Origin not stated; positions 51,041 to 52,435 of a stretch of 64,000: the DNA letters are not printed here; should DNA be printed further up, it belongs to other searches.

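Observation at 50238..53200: NrtR-like Nudix regulator + vWA-(small phage-type domain) fusion + ADP-ribosylglycohydrolase: an uncharacterised ADP-ribose-centred cluster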

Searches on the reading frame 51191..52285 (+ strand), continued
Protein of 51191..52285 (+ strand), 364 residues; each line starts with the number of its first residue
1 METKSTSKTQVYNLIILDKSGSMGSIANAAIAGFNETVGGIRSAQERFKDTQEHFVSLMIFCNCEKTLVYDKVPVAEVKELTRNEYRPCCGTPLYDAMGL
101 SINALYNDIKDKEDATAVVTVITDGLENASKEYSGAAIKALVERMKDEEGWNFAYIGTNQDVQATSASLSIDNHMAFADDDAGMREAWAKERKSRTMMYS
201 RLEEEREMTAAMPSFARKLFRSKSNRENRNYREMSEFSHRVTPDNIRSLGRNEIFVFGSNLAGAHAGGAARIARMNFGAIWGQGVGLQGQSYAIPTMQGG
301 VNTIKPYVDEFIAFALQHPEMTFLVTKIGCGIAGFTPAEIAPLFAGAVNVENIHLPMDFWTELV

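Call 77: get_annotated_region(hit=H14, flank=3000)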
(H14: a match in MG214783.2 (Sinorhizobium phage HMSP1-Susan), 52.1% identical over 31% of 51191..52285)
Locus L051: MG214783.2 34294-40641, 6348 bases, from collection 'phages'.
description: Sinorhizobium phage HMSP1-Susan, complete genome.
organism: Sinorhizobium phage HMSP1-Susan (NCBI taxid 2049306)
taxonomy: Viruses; Duplodnaviria; Heunggongvirae; Uroviricota; Caudoviricetes
host: Sinorhizobium meliloti; source: -; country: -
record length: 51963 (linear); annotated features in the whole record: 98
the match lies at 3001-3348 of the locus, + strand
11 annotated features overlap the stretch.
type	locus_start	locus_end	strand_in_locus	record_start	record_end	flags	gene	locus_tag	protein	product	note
CDS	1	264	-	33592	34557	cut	-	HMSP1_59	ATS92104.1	hypothetical protein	Hypothetical Protein: Similar to hypothetical PHAGE_Agroba_7_7_1_NC_019519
CDS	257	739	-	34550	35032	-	-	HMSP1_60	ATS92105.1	putative integrase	Integrase PHAGE_Pseudo_MP1412_NC_018282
CDS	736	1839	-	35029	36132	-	-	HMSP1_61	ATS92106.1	hypothetical protein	Hypothetical Protein: Similar to hypothetical protein of PHAGE_Agroba_7_7_1_NC_019519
CDS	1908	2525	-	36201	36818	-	-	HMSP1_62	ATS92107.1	hypothetical protein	Hypothetical Protein: Similar to hypothetical protein of PHAGE_Agroba_7_7_1_NC_019519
CDS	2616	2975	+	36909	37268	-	-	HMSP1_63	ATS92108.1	hypothetical protein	Hypothetical protein: Similar to hypothetical protein of PHAGE_Vibrio_KVP40_NC_005083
CDS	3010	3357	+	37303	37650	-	-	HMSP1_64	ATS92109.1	hypothetical protein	Hypothetical protein; Similar to hypothetical protein of PHAGE_Pseudo_O4_NC_031274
CDS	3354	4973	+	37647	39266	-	-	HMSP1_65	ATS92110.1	putative helicase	Putative helicase: Similar to helicase of PHAGE_Agroba_7_7_1_NC_019519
CDS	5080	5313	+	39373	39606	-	-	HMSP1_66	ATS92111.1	hypothetical protein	-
CDS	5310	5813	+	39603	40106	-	-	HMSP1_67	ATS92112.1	hypothetical protein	Hypothetical Protein:. Similar to hypothetical protein of PHAGE_Edward_PEi21_NC_021342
CDS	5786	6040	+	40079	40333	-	-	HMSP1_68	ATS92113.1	hypothetical protein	Hypothetical protein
CDS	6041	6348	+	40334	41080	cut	-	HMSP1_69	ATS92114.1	putative DNA methylase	DNA Methylase: Similar to DNA methylase of PHAGE_Geobac_GBK2_NC_023612:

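Call 78: get_annotated_region(hit=H2, flank=3000)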
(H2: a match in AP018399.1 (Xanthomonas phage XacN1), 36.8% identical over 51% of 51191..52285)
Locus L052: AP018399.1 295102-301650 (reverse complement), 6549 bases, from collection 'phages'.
description: Xanthomonas phage XacN1 DNA, complete genome.
organism: Xanthomonas phage XacN1 (NCBI taxid 2042251)
taxonomy: Viruses; Duplodnaviria; Heunggongvirae; Uroviricota; Caudoviricetes
host: Xanthomonas citri; source: -; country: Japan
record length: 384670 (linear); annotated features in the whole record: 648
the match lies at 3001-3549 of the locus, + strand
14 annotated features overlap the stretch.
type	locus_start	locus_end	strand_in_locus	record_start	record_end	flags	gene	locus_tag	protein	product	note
CDS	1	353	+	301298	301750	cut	-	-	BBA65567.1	hypothetical protein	ORF419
CDS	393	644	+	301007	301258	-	-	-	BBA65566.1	hypothetical protein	ORF418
CDS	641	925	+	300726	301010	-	-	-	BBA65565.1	predicted ORF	ORF417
CDS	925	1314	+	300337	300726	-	-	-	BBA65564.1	predicted ORF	ORF416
CDS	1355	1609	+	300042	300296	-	-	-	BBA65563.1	hypothetical protein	ORF415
CDS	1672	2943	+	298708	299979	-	-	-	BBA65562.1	poly (ADP-ribose) polymerase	ORF414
CDS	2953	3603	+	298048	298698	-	-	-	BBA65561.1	von Willebrand factor type A domain containing protein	ORF413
CDS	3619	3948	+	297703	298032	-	-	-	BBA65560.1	hypothetical protein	ORF412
CDS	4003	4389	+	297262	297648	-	-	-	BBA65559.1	predicted ORF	ORF411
CDS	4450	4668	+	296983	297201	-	-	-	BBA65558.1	predicted ORF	ORF410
CDS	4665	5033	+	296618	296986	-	-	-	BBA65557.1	acyl-CoA thioesterase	ORF409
CDS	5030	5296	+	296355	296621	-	-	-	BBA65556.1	predicted ORF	ORF408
CDS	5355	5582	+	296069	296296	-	-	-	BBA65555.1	predicted ORF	ORF407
CDS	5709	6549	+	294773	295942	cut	-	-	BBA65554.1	ATPase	ORF406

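Call 79: get_annotated_region(hit=H1, flank=3000)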
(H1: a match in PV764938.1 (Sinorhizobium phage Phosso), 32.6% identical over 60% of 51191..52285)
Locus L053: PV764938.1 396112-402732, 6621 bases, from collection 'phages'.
description: Sinorhizobium phage Phosso, complete genome.
organism: Sinorhizobium phage Phosso (NCBI taxid 3435197)
taxonomy: Viruses
host: Sinohrizobium meliloti NRRL L-50; source: soil; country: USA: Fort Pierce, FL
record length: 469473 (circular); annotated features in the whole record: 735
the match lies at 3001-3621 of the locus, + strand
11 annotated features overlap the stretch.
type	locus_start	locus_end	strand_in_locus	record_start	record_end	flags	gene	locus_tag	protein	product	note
CDS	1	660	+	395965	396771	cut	-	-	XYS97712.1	hypothetical protein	558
CDS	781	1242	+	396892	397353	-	-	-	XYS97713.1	small heat shock protein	559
CDS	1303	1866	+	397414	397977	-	-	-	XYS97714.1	thymidine kinase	560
CDS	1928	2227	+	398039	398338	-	-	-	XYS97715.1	ATP-dependent Clp protease adaptor protein ClpS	561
CDS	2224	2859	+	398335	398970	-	-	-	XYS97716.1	hypothetical protein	562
CDS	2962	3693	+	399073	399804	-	-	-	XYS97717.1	hypothetical protein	563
CDS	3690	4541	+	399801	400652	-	-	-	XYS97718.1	hypothetical protein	564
CDS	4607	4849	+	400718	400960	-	-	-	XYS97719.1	hypothetical protein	565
CDS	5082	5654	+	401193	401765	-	-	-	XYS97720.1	ribosome recycling factor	566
CDS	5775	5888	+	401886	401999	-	-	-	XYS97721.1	hypothetical protein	567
CDS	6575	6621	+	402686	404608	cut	-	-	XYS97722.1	threonyl-tRNA synthetase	568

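Call 80: get_annotated_region(hit=H8, flank=3000)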
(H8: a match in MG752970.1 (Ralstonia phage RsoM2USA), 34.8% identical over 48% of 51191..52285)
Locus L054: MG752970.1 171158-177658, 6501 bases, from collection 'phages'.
description: Ralstonia phage RsoM2USA, complete genome.
organism: Ralstonia phage RsoM2USA (NCBI taxid 2070027)
taxonomy: Viruses; Duplodnaviria; Heunggongvirae; Uroviricota; Caudoviricetes
host: Ralstonia solanacearum; source: soil; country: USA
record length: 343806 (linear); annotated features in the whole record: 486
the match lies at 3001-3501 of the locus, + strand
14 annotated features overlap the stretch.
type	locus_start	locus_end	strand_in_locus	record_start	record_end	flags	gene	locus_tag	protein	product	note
CDS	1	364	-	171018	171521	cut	-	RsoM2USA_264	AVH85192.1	hypothetical protein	-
CDS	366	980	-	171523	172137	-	-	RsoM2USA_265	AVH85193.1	hypothetical protein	-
CDS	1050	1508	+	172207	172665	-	-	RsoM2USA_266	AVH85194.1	hypothetical protein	-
CDS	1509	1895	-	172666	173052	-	-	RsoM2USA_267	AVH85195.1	hypothetical protein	-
CDS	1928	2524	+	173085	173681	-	-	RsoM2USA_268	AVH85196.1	hypothetical protein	-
CDS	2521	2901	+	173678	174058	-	-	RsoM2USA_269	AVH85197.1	hypothetical protein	-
CDS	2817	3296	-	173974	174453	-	-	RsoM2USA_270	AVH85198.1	hypothetical protein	-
CDS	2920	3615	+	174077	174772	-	-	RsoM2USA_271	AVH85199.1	hypothetical protein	-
CDS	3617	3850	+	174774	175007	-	-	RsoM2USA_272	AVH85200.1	hypothetical protein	-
CDS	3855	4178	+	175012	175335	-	-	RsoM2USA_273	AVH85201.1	hypothetical protein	-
CDS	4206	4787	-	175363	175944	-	-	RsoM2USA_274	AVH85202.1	hypothetical protein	-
CDS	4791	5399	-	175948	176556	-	-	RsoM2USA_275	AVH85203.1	hypothetical protein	-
CDS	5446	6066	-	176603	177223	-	-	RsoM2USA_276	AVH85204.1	hypothetical protein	-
CDS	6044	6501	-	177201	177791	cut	-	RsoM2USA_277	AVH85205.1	hypothetical protein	-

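Call 81: get_annotated_region(hit=H12, flank=3000)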
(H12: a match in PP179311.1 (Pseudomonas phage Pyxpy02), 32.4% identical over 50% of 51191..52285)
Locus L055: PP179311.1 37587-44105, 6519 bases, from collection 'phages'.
description: Pseudomonas phage Pyxpy02, complete genome.
organism: Pseudomonas phage Pyxpy02 (NCBI taxid 3138547)
taxonomy: Viruses
host: Pseudomonas syringae 19B; source: apricot soil; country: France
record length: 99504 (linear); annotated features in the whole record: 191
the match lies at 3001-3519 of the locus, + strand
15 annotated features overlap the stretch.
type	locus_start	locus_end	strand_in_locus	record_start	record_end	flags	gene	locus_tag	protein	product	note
CDS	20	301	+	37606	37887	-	-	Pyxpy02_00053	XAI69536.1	hypothetical protein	-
CDS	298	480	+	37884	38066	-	-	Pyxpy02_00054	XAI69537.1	hypothetical protein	-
CDS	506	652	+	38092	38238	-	-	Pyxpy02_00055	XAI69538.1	hypothetical protein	-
CDS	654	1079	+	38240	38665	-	-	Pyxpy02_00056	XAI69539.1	hypothetical protein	-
CDS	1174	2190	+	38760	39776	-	-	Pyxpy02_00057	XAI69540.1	hypothetical protein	-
CDS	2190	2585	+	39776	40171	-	-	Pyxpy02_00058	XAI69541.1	putative recombinase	[Escherichia phage Skarpretter]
CDS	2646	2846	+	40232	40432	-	-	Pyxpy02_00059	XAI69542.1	hypothetical protein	-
CDS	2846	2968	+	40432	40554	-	-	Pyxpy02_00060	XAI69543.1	hypothetical protein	-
CDS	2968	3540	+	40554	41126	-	-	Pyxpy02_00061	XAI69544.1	von Willebrand factor type A domain protein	[Pseudomonas phage VCM]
CDS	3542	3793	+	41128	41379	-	-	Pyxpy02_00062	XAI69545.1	hypothetical protein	-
CDS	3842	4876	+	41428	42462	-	-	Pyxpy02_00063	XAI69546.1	putative exodeoxyribonuclease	[Pseudomonas phage vB_PsyM_KIL4]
CDS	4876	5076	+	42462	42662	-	-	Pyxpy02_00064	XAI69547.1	hypothetical protein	-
CDS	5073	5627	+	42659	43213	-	-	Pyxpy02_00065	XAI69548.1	putative HNH endonuclease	[Pseudomonas phage vB_PsyM_KIL4]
CDS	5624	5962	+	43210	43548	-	-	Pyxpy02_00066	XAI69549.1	putative endolysin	[Pseudomonas phage Lu11]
CDS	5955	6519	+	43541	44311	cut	-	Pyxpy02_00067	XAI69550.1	constituent protein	[Pseudomonas phage K5]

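Call 82: get_annotated_region(hit=H15, flank=3000)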
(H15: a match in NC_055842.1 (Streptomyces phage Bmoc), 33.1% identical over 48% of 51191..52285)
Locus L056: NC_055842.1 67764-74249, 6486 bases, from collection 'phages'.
description: Streptomyces phage Bmoc, complete genome.
organism: Streptomyces phage Bmoc (NCBI taxid 2725629)
taxonomy: Viruses; Duplodnaviria; Heunggongvirae; Uroviricota; Caudoviricetes; Stanwilliamsviridae; Boydwoodruffvirinae; Samistivirus; Samistivirus bmoc
host: Streptomyces griseofuscus ATCC 23916; source: soil; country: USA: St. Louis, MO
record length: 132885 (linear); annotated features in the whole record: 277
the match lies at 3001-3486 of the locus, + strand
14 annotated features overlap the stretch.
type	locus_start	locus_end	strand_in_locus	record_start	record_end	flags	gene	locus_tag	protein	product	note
CDS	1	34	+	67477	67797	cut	93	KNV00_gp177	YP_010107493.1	hypothetical protein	-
CDS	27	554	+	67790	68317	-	94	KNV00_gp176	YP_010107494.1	hypothetical protein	-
CDS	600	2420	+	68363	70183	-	95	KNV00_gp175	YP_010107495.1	terminase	-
CDS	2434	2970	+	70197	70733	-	96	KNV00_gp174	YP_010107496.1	HNH endonuclease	-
CDS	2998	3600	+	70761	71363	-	97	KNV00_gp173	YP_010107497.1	hypothetical protein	-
tRNA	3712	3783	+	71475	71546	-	98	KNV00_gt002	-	tRNA-Gly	-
tRNA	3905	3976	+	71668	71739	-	99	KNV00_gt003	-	tRNA-Gln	-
tRNA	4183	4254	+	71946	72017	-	100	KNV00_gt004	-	tRNA-Trp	-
CDS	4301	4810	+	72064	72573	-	101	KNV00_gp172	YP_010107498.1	hypothetical protein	-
tRNA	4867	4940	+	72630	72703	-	102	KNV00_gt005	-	tRNA-Pro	-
tRNA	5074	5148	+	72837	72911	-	103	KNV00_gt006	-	tRNA-Pro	-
CDS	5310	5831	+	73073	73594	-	104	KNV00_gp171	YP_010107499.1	nucleotidyltransferase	Nucleotidyl transferase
tRNA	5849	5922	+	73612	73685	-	105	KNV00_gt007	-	tRNA-Ile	-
CDS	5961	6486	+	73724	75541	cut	106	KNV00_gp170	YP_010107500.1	FtsK/SpoIIIE-like protein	FtsK-like DNA translocase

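Call 88: find_related_loci(query=A6, collection=viral_contigs, flank=5000)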
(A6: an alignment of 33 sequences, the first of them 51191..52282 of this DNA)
Query A6 (364 aa) in viral_contigs; peptide patterns used: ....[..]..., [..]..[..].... (x = any residue, [..] = any of these).
100 stretches matched a pattern; 72 encode a relative of the query (tblastn E <= 1e-3); 71 distinct loci.
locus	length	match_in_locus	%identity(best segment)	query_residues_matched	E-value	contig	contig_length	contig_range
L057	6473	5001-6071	61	8-364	3e-144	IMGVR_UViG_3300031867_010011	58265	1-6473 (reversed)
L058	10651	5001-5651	55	2-218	1e-72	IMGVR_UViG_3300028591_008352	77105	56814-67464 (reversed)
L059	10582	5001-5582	50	8-202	8e-64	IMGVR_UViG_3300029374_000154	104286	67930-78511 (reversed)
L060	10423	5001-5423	60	226-364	7e-51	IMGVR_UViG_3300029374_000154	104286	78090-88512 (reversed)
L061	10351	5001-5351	74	240-356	4e-51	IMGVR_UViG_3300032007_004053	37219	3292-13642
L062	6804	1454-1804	73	240-356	6e-50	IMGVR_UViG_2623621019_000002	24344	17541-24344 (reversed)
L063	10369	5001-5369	69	232-356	7e-50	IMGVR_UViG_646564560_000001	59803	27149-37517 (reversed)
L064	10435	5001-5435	62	205-356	5e-50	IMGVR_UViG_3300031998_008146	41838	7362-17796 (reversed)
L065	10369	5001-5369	70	232-356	5e-50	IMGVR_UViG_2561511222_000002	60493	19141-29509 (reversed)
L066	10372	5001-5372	68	232-357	8e-50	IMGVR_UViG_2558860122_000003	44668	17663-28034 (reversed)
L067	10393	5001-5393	61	230-360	2e-46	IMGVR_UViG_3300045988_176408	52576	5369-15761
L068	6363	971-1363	56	230-360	4e-41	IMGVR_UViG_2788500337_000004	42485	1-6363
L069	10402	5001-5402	50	231-363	6e-37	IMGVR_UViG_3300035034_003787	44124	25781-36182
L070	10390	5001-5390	49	240-363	7e-36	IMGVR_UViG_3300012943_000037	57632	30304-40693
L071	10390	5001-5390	52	239-363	2e-35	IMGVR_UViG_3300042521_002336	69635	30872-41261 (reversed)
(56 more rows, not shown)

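Call 91: search_protein_families(library=pfam, proteins=[L066:132-515:+, L066:521-1984:+, L066:2053-2835:+, L066:2839-3282:+, L066:3555-4199:-, L066:4323-5381:+, L066:5359-9159:+], max_evalue=0.001)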
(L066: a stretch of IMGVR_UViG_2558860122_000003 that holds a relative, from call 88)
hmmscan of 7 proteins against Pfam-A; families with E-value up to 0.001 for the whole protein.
L066:132-515:+ (127 aa): 1 family
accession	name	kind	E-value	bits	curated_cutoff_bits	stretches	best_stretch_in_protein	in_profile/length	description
PF00145.23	DNA_methylase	-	7.1e-07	29.4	22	1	35-126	244-324/324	C-5 cytosine-specific DNA methylase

L066:521-1984:+ (487 aa): 1 family
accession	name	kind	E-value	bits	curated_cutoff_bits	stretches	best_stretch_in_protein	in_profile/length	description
PF01603.26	B56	-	0.00087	18.8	25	0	82-185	166-268/413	Protein phosphatase 2A regulatory B subunit (B56 family)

L066:2053-2835:+ (260 aa): 1 family
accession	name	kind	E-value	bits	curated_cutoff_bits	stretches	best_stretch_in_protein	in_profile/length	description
PF03747.19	ADP_ribosyl_GH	-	5.7e-31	108.7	26.2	1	1-231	3-281/287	ADP-ribosylglycohydrolase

L066:2839-3282:+ (147 aa): 2 families
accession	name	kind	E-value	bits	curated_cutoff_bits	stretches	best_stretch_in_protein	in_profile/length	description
PF00293.34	NUDIX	-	1.2e-24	87.2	21.1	1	12-134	4-132/134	NUDIX domain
PF14815.12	NUDIX_4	-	0.00018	21.7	35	1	26-127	11-103/113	NUDIX domain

L066:3555-4199:- (214 aa): 0 families

L066:4323-5381:+ (352 aa): 0 families

L066:5359-9159:+ (1266 aa): 6 families
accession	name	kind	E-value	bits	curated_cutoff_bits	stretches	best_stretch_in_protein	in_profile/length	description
PF04851.21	ResIII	-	1.4e-29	103.5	22.5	1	33-186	2-162/164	Type III restriction enzyme, res subunit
PF00271.37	Helicase_C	-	6.2e-16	59.1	23.5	1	263-366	5-108/110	Helicase conserved C-terminal domain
PF00270.35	DEAD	-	6.3e-13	49.2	26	1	37-186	2-160/167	DEAD/DEAH box helicase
PF18766.7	SWI2_SNF2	-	1.1e-10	42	26.7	1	62-240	27-209/221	SWI2/SNF2 ATPase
PF00176.29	SNF2-rel_dom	-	2.1e-05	24.2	24.9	1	58-203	22-180/290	SNF2-related domain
PF17760.6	UvrA_inter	-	0.00035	20.8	23.3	0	262-329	5-76/109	UvrA interaction domain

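Call 95: find_related_loci(query=L066:4323-5378:+, collection=viral_contigs, flank=10000)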
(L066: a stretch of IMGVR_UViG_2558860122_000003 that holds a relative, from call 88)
Query L066:4323-5378:+ (352 aa) in viral_contigs; peptide patterns used: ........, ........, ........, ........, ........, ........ (x = any residue, [..] = any of these).
12 stretches matched a pattern; 8 encode a relative of the query (tblastn E <= 1e-3); 8 distinct loci.
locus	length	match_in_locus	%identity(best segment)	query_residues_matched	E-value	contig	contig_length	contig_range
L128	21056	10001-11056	100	1-352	0e+0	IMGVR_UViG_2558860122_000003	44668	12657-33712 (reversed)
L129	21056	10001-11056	96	1-352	0e+0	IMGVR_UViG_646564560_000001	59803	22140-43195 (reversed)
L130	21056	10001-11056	93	1-352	0e+0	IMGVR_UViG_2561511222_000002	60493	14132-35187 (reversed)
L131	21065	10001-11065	86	1-352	0e+0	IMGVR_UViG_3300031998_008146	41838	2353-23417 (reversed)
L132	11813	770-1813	78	1-352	0e+0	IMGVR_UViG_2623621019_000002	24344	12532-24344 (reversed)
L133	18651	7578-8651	77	1-352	0e+0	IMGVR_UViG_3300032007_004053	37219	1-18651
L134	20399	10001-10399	57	224-349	5e-38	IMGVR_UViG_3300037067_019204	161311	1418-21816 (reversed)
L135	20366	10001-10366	53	232-349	4e-33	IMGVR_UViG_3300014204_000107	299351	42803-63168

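Call 97: search_protein_families(library=pfam, proteins=[L128:32-421:+, L128:502-972:+, L128:983-1813:+, L128:3162-4073:+, L128:4080-5138:+, L128:5135-6193:+, L128:16097-16477:+, L128:16745-17788:+, L128:18024-19511:-, L128:19423-20028:-], max_evalue=0.001)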
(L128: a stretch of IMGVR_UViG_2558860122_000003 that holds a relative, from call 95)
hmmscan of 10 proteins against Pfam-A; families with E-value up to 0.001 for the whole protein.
L128:32-421:+ (129 aa): 1 family
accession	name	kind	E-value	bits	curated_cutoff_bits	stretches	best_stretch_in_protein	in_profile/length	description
PF13280.12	WYL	-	7.3e-07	29.5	21.8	1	38-89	4-55/70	WYL domain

L128:502-972:+ (156 aa): 0 families

L128:983-1813:+ (276 aa): 0 families

L128:3162-4073:+ (303 aa): 4 families
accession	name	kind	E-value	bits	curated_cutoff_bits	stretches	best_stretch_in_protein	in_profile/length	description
PF04471.18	Mrr_cat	-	1.2e-34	119.3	21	1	157-278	2-115/115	Restriction endonuclease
PF14338.12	Mrr_N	-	2.7e-19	69.5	29.5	1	6-90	1-86/87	Mrr N-terminal domain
PF13156.12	Mrr_cat_2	-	3e-10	40.5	22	1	191-282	27-118/127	Restriction endonuclease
PF22722.2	NA-iREase1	-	6e-10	39.5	27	1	188-274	19-104/106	NACHT-associated inactive Restriction Endonuclease 1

L128:4080-5138:+ (352 aa): 1 family
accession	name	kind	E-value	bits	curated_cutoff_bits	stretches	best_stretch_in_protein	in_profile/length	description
PF00145.23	DNA_methylase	-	2.5e-48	165.6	22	1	4-348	4-322/324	C-5 cytosine-specific DNA methylase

L128:5135-6193:+ (352 aa): 1 family
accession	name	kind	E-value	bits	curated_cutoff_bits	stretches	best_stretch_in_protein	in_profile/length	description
PF00145.23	DNA_methylase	-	8.5e-42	144.2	22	1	1-351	1-324/324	C-5 cytosine-specific DNA methylase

L128:16097-16477:+ (126 aa): 0 families

L128:16745-17788:+ (347 aa): 0 families

L128:18024-19511:- (495 aa): 1 family
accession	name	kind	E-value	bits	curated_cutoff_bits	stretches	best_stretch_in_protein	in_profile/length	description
PF04371.20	PAD_porph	-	6.3e-29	101.7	25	1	74-306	69-319/321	Porphyromonas-type peptidyl-arginine deiminase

L128:19423-20028:- (201 aa): 0 families
